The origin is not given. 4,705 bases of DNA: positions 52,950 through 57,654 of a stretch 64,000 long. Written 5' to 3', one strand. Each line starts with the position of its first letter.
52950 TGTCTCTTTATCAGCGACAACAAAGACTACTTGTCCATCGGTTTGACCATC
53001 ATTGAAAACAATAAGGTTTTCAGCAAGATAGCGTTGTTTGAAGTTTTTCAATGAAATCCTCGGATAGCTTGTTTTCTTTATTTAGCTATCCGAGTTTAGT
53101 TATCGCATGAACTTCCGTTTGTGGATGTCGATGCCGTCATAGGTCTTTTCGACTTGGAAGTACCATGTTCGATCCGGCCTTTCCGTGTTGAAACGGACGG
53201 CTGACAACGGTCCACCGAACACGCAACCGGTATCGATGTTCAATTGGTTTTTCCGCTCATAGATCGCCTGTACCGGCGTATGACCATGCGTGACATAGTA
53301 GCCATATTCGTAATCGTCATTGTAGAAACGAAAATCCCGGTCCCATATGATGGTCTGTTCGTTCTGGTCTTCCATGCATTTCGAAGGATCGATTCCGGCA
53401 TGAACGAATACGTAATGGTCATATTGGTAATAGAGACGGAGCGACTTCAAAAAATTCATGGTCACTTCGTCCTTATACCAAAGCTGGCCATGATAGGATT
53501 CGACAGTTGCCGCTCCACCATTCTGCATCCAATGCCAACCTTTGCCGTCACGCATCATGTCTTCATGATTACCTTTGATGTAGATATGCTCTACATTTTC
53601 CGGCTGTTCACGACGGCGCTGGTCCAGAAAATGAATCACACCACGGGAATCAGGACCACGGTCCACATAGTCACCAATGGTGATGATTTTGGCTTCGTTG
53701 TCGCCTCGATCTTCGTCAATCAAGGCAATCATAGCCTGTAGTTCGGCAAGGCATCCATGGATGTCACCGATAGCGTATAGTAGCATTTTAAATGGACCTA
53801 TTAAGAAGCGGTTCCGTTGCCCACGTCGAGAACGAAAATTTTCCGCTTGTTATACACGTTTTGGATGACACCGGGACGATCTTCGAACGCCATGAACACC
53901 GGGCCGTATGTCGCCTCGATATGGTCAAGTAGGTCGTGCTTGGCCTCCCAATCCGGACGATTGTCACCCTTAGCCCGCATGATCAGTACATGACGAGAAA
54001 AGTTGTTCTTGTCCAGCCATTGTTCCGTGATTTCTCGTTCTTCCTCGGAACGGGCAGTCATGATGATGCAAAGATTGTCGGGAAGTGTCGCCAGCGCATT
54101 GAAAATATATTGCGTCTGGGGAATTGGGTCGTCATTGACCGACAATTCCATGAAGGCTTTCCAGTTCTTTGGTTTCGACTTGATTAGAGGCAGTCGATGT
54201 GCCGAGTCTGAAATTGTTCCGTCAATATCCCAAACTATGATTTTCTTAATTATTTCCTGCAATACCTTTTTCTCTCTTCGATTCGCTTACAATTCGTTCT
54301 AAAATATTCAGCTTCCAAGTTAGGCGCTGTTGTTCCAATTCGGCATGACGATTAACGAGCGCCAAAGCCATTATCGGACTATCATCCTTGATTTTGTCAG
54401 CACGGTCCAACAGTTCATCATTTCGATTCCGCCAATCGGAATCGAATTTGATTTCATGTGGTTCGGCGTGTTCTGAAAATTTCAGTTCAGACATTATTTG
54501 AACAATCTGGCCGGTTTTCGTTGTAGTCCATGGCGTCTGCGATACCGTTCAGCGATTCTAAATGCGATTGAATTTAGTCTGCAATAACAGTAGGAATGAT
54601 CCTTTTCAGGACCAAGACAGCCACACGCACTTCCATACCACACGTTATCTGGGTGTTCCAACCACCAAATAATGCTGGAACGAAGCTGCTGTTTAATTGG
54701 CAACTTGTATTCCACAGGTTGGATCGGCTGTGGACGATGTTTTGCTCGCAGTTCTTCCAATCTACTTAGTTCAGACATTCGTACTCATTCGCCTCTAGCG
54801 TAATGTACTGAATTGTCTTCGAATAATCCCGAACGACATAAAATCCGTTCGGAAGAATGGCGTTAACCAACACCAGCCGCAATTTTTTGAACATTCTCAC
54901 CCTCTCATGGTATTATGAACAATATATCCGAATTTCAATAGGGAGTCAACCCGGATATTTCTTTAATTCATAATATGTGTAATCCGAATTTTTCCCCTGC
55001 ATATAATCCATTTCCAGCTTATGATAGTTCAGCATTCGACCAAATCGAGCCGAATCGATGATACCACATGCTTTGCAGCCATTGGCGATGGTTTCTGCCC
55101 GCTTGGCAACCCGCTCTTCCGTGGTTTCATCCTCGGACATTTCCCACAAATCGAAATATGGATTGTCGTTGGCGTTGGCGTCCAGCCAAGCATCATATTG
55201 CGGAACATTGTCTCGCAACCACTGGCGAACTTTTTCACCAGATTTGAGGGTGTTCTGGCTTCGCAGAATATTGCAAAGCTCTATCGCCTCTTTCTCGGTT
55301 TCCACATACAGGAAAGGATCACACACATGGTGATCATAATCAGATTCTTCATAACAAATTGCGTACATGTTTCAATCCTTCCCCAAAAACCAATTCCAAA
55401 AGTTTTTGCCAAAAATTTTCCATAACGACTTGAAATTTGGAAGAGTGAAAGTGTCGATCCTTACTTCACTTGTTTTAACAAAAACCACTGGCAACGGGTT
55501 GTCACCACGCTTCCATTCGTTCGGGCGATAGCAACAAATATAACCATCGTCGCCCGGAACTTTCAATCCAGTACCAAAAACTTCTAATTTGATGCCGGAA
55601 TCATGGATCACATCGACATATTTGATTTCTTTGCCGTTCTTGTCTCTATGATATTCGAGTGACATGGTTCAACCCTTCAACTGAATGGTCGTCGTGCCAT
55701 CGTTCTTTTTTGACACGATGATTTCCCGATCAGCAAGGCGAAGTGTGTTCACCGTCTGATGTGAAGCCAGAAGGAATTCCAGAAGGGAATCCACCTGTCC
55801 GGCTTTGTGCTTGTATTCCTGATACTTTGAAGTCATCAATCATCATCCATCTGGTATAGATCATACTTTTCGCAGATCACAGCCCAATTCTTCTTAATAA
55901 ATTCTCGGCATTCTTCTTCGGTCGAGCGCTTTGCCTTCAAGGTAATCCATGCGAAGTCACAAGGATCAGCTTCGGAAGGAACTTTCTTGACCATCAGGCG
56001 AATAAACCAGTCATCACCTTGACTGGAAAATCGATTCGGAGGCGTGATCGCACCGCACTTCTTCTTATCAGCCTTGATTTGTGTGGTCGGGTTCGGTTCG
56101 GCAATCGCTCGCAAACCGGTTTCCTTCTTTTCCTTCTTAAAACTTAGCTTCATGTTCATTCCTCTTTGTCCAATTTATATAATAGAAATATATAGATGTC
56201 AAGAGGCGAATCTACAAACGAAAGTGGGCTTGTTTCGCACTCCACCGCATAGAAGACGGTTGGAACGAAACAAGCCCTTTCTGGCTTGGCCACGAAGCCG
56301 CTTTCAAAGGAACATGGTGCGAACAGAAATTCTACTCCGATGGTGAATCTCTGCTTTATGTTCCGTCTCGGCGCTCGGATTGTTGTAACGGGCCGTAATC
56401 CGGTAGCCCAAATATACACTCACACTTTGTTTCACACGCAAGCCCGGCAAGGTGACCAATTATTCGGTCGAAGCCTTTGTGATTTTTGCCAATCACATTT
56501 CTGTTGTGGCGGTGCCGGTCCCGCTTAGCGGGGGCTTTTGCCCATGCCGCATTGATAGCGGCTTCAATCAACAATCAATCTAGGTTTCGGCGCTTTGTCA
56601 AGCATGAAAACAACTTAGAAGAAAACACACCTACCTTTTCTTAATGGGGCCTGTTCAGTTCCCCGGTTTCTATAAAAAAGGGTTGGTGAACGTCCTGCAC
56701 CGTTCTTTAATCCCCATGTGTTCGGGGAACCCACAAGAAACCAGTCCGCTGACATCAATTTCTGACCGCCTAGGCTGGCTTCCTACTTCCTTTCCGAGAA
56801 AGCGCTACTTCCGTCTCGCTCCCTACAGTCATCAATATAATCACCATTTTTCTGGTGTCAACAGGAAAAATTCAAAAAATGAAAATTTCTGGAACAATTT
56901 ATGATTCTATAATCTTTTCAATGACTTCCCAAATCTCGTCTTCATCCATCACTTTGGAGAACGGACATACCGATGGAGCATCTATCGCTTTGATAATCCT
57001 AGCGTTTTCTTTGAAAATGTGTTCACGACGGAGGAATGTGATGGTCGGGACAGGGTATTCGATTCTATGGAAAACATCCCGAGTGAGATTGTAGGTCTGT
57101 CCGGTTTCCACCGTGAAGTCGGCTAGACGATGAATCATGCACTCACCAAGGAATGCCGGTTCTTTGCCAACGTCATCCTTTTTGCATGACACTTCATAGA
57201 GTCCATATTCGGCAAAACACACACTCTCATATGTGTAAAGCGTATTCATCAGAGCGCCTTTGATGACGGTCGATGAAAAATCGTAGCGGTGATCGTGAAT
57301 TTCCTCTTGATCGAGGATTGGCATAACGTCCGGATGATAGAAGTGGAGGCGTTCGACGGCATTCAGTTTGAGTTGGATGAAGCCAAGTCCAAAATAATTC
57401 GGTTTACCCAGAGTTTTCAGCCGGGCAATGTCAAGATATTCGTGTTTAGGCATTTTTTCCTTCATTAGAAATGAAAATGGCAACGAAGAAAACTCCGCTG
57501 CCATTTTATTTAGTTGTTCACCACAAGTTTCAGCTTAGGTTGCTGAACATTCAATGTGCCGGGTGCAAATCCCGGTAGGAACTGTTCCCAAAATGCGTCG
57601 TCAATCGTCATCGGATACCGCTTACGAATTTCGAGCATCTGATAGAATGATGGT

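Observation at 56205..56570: About 370-nt ORF-free, heavily base-paired region: candidate novel large phage ncRNA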

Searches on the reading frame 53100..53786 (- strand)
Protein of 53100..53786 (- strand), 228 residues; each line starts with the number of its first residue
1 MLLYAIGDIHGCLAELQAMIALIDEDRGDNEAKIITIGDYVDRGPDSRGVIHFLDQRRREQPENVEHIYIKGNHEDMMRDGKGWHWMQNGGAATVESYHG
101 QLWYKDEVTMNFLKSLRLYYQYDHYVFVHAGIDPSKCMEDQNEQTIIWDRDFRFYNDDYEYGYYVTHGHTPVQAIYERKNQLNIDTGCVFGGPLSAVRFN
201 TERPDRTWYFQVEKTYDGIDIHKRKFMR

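Call 11: search_protein_families(library=pfam, proteins=[window:53100-53786:-], max_evalue=0.01)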
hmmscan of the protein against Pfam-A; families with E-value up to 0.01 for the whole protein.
window:53100-53786:- (228 aa): 1 family
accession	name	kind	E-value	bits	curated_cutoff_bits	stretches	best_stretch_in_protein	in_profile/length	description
PF00149.33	Metallophos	-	6.7e-13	49.9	21.5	1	3-173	3-159/191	Calcineurin-like phosphoesterase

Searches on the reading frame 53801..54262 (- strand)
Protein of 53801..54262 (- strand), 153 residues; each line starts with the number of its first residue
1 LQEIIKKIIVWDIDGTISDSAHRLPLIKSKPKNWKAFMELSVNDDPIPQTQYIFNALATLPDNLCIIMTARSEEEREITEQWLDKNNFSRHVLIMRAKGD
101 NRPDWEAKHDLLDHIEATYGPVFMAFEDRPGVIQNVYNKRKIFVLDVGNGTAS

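Call 11: search_protein_families(library=pfam, proteins=[window:53801-54262:-], max_evalue=0.01)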
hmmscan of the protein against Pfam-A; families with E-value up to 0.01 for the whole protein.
window:53801-54262:- (153 aa): 3 families
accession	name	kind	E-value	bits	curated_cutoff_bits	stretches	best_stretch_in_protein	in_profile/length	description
PF25109.1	HAD_PNKP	-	4.9e-14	53.1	27.6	1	7-150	2-141/143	Polynucleotide kinase PNKP phosphatase domain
PF03767.20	Acid_phosphat_B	-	2.4e-05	24.4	27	1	6-108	77-184/230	HAD superfamily, subfamily IIIB (Acid phosphatase)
PF24694.1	LNS2_PITM1-3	-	0.0027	18.2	27.7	0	65-115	40-89/124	PITM 1-3, LNS2 domain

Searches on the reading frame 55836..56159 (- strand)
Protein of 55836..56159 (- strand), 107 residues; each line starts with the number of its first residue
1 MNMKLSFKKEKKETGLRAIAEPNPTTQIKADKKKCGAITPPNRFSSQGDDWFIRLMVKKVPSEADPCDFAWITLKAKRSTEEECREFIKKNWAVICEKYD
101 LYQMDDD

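Call 11: search_protein_families(library=pfam, proteins=[window:55836-56159:-], max_evalue=0.01)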
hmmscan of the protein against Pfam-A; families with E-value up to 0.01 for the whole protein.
window:55836-56159:- (107 aa): 0 families

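Call 13: search_dna_similar(query=window:55836-56159:-, collection=phages, mode=protein, max_rows=20)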
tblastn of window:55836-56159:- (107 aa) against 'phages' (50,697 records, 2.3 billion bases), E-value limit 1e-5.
Records with a match: 2; places in all: 2; records where one place covers at least 80% of the query: 2.
Best place of each record, by identity: <60% 2.
By first word of the organism name: Caulobacter 2.
By host as written in the record: Caulobacter crescentus CB15 2.
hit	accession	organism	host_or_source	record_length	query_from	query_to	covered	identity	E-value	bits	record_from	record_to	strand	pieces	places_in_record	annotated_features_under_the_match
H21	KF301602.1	Caulobacter phage Cr30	Caulobacter crescentus CB15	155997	1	105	98%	35.2%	8e-9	57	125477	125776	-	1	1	hypothetical protein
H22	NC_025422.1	Caulobacter phage Cr30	Caulobacter crescentus CB15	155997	1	105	98%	35.2%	8e-9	57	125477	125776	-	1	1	hypothetical protein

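Call 15: find_related_loci(query=window:55836-56159:-, collection=viral_contigs, flank=4000)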
Query window:55836-56159:- (107 aa) in viral_contigs; peptide patterns used: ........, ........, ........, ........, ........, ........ (x = any residue, [..] = any of these).
27 stretches matched a pattern, but none encodes a relative of the query by tblastn (E <= 1e-3).

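Call 53: find_homologous_proteins(query=window:55836-56159:-, max_evalue=0.00001)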
Query window:55836-56159:- (107 aa): 3 proteins with E <= 0.00001 among 4 candidates. Only proteins of 58 to 188 residues were searched: fused or split forms outside these lengths cannot appear, so this answer is no evidence that the protein stands alone or is whole; lengths 'longer' or 'shorter' looks for them.
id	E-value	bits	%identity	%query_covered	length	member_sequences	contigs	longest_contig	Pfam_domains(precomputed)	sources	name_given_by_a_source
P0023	3.1e-67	241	100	100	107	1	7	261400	-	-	-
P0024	7.2e-45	169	73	98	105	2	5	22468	-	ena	-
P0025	8.8e-42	159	70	96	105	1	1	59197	-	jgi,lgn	jgi:hypothetical protein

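Call 55: find_encoding_contigs(protein=P0024, flank=2000, max_places=10)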
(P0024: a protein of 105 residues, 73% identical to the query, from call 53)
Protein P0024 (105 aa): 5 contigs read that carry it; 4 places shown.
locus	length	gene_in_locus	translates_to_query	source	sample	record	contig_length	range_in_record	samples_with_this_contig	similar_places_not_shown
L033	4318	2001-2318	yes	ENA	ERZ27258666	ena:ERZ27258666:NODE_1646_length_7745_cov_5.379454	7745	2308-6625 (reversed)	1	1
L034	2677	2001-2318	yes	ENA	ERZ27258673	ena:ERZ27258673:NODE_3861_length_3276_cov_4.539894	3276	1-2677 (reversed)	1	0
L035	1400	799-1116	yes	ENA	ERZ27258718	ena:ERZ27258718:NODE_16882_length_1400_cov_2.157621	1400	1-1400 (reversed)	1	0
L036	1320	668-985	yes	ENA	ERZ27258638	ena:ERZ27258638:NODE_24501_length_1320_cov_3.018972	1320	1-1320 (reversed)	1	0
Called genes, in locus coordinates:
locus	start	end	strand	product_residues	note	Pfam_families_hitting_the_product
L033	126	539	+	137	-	PF01844:HNH, PF14279:HNH_5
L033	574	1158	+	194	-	-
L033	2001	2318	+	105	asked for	-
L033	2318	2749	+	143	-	-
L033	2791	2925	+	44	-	-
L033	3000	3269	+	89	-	-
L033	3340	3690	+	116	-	PF25109:HAD_PNKP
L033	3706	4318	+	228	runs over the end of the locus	PF00149:Metallophos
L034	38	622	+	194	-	PF01844:HNH, PF14279:HNH_5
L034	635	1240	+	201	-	-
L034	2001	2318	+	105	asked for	-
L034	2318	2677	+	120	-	?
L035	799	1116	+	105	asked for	-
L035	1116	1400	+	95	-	?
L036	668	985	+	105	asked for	-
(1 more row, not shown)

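Call 96: search_protein_families(library=phrogs, proteins=[window:55836-56159:-], max_evalue=0.001)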
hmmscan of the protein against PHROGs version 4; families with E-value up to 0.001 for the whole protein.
window:55836-56159:- (107 aa): 0 families

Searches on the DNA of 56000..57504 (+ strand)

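Call 4: search_rna_families(source=window, start=56000, end=57000, threshold=evalue, max_evalue=10, show_alignments=3)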
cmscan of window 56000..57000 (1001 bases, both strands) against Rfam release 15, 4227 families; matches with E-value up to 10: 6.
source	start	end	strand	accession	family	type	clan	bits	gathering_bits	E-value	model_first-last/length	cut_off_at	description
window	56465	56543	+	RF01191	SNORD121A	Gene; snRNA; snoRNA; CD-box;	-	16.5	44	7.7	1-82/82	no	Small nucleolar RNA SNORD121A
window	56174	56196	+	RF00161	nos_TCE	Cis-reg;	-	15.6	60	6.7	32-55/64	no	Nanos 3' UTR translation control element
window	56223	56282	+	RF04127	MIR8007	Gene; miRNA;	-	14.5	195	6.4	1-226/226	no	MIR8007 microRNA precursor family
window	56886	56968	+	RF01506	Afu_294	Gene; snRNA; snoRNA; CD-box;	-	13.9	43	7.8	1-83/83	no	A. fumigatus snoRNA Afu_294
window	56212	56289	-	RF00638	MIR159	Gene; miRNA;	-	12.4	74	6.3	1-196/196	no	MIR159 microRNA precursor family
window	56605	56684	-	RF02213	ZFAT-AS1_3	Gene; lncRNA;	-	12.3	70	7.3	1-80/80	no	ZFAT antisense RNA 1 conserved region 3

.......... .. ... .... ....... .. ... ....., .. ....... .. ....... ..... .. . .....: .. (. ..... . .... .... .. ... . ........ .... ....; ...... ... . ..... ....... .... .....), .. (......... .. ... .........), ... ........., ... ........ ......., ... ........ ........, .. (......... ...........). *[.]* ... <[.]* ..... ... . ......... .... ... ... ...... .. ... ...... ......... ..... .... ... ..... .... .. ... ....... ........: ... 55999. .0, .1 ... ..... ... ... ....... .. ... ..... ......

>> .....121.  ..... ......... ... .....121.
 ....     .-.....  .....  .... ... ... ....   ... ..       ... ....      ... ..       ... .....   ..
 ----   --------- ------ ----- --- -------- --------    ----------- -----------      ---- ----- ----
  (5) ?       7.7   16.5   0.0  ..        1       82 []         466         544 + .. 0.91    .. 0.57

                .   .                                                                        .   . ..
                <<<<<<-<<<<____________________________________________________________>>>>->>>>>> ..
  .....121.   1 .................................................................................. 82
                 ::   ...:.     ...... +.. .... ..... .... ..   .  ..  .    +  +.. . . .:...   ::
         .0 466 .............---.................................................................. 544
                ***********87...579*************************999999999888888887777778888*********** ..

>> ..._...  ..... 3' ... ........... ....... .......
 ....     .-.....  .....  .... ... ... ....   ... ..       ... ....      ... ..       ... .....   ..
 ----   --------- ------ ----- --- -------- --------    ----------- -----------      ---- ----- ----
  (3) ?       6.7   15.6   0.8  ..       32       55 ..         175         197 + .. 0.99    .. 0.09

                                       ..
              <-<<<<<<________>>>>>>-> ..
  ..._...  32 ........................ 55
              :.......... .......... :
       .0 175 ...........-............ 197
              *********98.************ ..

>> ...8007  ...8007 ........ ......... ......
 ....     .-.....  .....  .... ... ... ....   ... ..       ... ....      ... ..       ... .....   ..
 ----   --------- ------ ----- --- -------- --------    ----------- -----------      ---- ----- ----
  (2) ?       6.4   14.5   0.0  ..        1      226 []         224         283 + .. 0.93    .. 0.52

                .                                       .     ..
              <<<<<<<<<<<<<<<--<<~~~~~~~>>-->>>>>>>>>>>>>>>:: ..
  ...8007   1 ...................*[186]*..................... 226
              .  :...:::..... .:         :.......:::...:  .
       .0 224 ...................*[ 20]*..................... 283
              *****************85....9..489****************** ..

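Call 5: search_dna_similar(query=window:56100-56950:+, collection=phages, mode=distant, max_rows=40)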
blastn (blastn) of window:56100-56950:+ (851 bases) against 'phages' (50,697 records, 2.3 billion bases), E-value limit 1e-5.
No match.

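Call 62: search_rna_families(sources=[L001, L002, L008, L009, L010, L012, L039], threshold=evalue, max_evalue=1)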
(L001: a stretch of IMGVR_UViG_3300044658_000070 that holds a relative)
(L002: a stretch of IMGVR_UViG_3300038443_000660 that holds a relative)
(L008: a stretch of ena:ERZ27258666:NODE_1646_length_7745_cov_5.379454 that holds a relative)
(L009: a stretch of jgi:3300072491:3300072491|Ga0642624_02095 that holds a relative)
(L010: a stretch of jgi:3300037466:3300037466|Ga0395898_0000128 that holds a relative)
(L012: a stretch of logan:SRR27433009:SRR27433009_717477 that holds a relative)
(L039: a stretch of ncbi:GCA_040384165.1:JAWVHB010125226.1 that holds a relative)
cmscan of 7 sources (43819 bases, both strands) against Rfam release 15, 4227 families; matches with E-value up to 1: 4.
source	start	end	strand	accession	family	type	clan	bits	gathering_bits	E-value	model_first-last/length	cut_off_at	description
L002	1191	1272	+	RF00005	tRNA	Gene; tRNA;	CL00001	53.3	29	8.7e-09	1-71/71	no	tRNA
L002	1280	1380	+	RF00005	tRNA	Gene; tRNA;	CL00001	37.9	29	0.00015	1-71/71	no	tRNA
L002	1323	1416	+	RF02701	PsrR1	Gene; sRNA;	-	26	42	0.8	1-79/79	no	Photosynthesis regulatory RNA1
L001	5957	6031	+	RF00023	tmRNA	Gene;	CL00001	20.2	47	0.00025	1-374/374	no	transfer-messenger RNA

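Call 84: build_rna_model(alignment_id=A5, structure=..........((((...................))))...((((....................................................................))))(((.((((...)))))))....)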
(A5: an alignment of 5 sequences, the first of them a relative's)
Model R1 built from alignment A5 (5 sequences, 138 columns); structure: as given.
model positions 82; base pairs 15; branch points 2; effective number of sequences 1.89; information 0.691 bits per position. Calibrated on 0.2 Mb of random sequence (short: E-values are rough).
structure used (alignment columns):
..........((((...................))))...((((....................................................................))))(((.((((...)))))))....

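Call 86: search_with_rna_model(model_id=R1, sources=[window, L001, L007, L009, L012, L039], max_evalue=0.000001, make_alignment=true)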
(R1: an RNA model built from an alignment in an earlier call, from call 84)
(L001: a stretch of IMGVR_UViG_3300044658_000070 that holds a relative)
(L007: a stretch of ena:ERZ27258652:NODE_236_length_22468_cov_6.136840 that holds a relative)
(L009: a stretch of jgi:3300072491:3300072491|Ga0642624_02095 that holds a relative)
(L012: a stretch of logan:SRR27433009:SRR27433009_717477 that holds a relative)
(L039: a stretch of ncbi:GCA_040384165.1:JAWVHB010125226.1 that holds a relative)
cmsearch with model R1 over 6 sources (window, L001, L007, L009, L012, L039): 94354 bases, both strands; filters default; matches with E-value up to 0.000001: 6.
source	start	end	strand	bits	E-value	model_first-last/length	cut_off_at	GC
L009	3940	4049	+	88.5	1.8e-22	1-82/82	no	0.48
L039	1587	1655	+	87.2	4.3e-22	1-82/82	no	0.54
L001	5209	5296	+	84.6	2.2e-21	1-82/82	no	0.6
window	56275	56412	-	79.4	6.1e-20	1-82/82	no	0.52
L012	3771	3836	+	72.5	4.8e-18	1-82/82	no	0.52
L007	4134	4224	+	51.6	2.8e-12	1-82/82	no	0.53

Alignment A7: 6 matches aligned to the model, 166 columns, each read 5' to 3' on its own strand. Consensus structure (alignment columns), stored with it:
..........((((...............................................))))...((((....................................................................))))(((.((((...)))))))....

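Call 91: build_rna_model(alignment_id=A9, structure=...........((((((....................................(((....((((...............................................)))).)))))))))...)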
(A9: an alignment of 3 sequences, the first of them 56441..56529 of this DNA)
Model R2 built from alignment A9 (3 sequences, 128 columns); structure: as given.
model positions 88; base pairs 13; branch points 0; effective number of sequences 1.56; information 0.647 bits per position. Calibrated on 0.2 Mb of random sequence (short: E-values are rough).
structure used (alignment columns):
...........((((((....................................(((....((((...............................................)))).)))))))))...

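Call 92: search_with_rna_model(model_id=R2, sources=[window, L001, L002, L007, L009, L010, L012, L039], max_evalue=1, make_alignment=true, show_alignments=6)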
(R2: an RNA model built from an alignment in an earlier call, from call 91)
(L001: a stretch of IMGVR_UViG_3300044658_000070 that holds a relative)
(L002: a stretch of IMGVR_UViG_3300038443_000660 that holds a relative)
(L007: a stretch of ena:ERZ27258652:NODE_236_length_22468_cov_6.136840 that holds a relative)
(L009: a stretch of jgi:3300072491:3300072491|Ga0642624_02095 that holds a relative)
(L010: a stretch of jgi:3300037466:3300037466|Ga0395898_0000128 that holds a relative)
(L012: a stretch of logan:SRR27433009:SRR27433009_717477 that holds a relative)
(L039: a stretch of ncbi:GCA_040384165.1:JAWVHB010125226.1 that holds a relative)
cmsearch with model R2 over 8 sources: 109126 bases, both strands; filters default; matches with E-value up to 1: 4.
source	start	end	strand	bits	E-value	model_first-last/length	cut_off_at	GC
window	56441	56529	-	101.9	7.1e-25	1-88/88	no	0.53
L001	5096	5177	+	93.5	1.2e-22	1-88/88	no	0.57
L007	3978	4104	+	91.8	3.6e-22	1-88/88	no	0.54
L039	1402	1554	+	23.3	0.00077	1-88/88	no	0.43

Alignment A10: 4 matches aligned to the model, 211 columns, each read 5' to 3' on its own strand. Consensus structure (alignment columns), stored with it:
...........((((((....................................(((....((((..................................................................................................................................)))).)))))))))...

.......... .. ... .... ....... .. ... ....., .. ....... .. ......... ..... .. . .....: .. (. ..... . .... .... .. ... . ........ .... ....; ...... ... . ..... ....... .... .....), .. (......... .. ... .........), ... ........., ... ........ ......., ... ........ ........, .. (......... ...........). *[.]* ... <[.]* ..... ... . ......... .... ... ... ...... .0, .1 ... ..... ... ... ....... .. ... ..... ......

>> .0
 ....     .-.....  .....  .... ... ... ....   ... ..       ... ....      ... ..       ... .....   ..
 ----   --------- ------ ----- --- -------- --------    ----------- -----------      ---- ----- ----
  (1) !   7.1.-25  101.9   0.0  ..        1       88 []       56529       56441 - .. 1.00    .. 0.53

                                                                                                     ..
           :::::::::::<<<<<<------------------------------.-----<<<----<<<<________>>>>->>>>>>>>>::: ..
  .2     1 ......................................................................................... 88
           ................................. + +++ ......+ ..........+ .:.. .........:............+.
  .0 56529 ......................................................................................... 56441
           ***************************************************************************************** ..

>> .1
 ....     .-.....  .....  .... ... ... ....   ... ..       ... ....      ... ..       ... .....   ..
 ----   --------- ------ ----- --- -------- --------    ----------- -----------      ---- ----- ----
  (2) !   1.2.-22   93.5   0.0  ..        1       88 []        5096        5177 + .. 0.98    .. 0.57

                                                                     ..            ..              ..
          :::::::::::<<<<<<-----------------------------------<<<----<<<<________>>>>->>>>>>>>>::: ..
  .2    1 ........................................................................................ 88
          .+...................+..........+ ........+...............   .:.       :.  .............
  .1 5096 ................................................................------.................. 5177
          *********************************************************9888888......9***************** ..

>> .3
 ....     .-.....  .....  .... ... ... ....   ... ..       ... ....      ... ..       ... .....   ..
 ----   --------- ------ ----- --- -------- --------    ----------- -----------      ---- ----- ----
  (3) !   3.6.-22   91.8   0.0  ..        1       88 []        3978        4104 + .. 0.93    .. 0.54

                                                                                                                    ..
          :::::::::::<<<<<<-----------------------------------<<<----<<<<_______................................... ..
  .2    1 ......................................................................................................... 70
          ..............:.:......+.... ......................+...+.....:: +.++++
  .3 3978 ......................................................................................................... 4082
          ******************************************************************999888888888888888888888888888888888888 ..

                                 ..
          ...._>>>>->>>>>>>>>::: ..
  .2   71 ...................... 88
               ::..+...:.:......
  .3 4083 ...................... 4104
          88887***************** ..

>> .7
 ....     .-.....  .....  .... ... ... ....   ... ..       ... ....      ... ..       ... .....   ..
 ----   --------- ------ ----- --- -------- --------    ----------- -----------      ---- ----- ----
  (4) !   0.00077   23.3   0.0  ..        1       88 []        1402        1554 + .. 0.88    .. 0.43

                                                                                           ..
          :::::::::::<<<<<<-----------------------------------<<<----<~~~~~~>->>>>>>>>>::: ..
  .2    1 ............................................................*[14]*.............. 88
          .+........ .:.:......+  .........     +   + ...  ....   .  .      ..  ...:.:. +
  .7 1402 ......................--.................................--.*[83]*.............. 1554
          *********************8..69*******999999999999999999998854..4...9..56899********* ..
